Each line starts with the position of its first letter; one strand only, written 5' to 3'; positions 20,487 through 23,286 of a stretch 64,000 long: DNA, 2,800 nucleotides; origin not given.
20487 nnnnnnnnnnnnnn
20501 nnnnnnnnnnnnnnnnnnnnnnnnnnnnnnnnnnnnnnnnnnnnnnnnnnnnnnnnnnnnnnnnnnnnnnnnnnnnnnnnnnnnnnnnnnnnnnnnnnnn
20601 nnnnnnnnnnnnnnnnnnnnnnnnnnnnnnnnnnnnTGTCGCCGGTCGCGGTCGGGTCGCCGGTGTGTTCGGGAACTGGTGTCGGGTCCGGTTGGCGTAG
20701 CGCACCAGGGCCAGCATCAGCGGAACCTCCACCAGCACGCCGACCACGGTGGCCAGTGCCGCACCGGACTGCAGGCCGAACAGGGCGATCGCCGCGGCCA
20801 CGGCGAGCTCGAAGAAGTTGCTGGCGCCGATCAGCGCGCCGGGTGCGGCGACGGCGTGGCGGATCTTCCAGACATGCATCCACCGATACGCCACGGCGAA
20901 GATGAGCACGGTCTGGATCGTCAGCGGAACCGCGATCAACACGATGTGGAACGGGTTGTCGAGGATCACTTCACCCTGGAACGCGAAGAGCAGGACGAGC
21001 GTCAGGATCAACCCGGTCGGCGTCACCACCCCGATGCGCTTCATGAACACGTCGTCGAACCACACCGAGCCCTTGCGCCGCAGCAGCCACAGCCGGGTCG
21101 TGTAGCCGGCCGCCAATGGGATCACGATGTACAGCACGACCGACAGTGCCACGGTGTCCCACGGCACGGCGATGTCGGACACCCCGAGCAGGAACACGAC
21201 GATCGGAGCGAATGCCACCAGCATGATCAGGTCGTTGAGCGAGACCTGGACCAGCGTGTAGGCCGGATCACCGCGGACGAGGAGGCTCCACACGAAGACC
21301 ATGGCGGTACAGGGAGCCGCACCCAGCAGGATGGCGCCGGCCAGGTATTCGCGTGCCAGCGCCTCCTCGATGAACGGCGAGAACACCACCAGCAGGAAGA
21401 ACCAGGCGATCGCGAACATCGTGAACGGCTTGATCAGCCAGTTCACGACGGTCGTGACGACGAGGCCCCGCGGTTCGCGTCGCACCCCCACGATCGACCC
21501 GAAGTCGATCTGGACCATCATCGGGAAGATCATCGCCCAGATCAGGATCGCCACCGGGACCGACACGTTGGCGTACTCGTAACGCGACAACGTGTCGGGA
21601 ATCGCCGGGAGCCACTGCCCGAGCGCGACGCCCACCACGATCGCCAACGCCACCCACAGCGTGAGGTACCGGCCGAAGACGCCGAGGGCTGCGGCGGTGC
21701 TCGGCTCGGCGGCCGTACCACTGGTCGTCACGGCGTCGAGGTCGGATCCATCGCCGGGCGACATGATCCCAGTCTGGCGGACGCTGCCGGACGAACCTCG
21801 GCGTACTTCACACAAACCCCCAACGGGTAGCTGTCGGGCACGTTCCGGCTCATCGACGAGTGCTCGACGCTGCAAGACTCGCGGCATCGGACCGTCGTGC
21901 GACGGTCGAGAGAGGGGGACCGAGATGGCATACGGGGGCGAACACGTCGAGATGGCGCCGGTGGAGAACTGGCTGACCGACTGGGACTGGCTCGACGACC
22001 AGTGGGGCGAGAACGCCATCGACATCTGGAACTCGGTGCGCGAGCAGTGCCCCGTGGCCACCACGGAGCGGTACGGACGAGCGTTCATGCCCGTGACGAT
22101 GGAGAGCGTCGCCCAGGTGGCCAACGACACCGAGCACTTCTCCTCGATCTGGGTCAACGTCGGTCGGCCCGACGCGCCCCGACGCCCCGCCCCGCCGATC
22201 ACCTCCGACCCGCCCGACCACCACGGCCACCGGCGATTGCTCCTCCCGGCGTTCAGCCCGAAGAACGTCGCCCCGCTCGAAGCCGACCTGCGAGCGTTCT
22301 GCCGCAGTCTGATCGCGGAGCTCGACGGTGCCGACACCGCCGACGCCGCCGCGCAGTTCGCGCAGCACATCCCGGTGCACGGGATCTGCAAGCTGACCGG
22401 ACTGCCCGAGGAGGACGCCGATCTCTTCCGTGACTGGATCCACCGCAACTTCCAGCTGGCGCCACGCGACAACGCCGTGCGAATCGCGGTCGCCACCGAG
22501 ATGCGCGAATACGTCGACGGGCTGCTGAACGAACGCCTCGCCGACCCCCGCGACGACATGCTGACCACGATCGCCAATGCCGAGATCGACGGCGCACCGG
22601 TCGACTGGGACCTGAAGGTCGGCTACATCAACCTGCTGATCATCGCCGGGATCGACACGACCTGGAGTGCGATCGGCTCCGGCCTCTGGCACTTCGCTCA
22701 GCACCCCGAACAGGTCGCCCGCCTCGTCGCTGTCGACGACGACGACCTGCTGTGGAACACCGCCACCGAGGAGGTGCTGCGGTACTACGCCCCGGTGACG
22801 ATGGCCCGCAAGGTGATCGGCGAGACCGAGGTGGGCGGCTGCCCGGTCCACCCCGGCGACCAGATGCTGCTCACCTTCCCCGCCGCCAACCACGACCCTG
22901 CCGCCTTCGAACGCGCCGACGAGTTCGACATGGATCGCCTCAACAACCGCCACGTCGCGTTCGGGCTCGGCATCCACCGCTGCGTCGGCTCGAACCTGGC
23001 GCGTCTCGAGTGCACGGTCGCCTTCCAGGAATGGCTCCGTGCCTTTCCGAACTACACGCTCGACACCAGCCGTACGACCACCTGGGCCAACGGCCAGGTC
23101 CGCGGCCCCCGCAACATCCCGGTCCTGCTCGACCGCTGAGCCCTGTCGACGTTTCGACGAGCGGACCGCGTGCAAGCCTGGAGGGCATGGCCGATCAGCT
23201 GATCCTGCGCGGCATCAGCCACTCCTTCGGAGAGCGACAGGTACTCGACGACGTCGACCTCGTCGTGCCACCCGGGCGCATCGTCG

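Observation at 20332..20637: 101-aa Cys-Cys protein translationally coupled (ATGA) to the arsenite pump Acr3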

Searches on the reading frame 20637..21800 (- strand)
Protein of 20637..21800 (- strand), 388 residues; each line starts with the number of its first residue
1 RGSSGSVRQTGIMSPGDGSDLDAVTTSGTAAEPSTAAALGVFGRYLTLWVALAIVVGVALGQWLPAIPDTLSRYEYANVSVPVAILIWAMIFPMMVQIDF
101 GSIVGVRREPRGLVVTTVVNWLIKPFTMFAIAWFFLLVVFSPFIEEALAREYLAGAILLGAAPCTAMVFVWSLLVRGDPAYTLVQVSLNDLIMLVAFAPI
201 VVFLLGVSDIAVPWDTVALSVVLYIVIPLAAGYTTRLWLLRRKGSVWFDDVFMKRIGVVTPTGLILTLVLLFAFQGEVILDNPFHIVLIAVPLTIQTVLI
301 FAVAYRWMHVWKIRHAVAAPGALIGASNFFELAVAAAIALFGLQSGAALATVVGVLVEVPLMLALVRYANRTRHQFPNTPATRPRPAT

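Call 4: search_protein_families(library=ncbifam, proteins=[window:20637-21800:-], max_evalue=1)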
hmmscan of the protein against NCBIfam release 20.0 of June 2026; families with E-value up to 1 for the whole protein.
window:20637-21800:- (388 aa): 4 families
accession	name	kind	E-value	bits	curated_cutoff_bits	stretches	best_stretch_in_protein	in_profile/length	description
TIGR00832.1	acr3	equivalog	2.4e-117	391.9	282.8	1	39-368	1-326/327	ACR3 family arsenite efflux transporter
TIGR00841.1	bass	subfamily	3.1e-06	26.6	326.3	1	71-299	27-239/321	bile acid:sodium symporter family transporter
NF046015.1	HisKinAgrCStaph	equivalog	0.74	8.9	500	0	177-305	62-191/414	quorum-sensing sensor histidine kinase AgrC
NF033192.3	CPBP_JDVT_MrtJ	equivalog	0.78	10.5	75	0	135-160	2-27/98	JDVT-CTERM system glutamic-type intramembrane protease MrtJ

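Call 5: search_protein_families(library=pfam, proteins=[window:20637-21800:-], max_evalue=1)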
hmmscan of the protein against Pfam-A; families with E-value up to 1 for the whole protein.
window:20637-21800:- (388 aa): 2 families
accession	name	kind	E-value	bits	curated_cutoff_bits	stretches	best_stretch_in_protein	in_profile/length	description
PF01758.21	SBF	-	3.6e-39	134.9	24.3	1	84-281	1-190/191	Sodium Bile acid symporter family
PF01496.24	V_ATPase_I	-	0.4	9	30.7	1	297-375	564-643/815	V-type ATPase 116kDa subunit family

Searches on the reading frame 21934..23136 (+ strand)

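Call 53: search_protein_families(library=ncbifam, proteins=[window:21934-23136:+], max_evalue=0.00001)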
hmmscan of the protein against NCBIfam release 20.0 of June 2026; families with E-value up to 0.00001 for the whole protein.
window:21934-23136:+ (401 aa): 8 families
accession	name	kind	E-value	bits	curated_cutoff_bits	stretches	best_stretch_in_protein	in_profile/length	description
NF041177.1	Cyp119_Thmprot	equivalog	3.8e-38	131.2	680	1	89-374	69-343/368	cytochrome P450 Cyp119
NF045816.1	PentlenlactSyn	equivalog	2.2e-35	122.1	700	1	93-391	88-387/396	pentalenolactone synthase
TIGR04458.1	CYP450_TxtE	equivalog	3.4e-32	111.6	500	1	91-397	87-400/403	4-nitrotryptophan synthase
NF041802.1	P450_SolI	exception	3.1e-30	105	850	1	88-377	109-401/424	solanimycin biosynthesis cytochrome P450 SolI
TIGR04538.1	P450_cycloAA_1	subfamily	2.7e-28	98.9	500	1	20-397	3-392/395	cytochrome P450, cyclodipeptide synthase-associated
TIGR04515.1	P450_rel_GT_act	subfamily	1.4e-22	80.7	343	1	90-375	94-363/386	P450-derived glycosyltransferase activator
NF051859.1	AlbFlvMonOxTrpSyn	equivalog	8e-09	34.6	700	1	188-340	217-387/457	bifunctional albaflavenone monooxygenase/terpene synthase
NF050147.1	aminopyruv_ApyO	equivalog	9.1e-06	24.6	525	0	95-384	87-405/444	RiPP biosynthesis cytochrome P450 ApyO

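Call 54: search_protein_families(library=pfam, proteins=[window:21934-23136:+], max_evalue=0.00001)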
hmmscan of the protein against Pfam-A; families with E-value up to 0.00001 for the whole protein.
window:21934-23136:+ (401 aa): 1 family
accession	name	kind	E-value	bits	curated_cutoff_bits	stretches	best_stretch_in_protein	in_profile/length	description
PF00067.27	p450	-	1.7e-22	80.3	22.8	1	277-371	327-432/462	Cytochrome P450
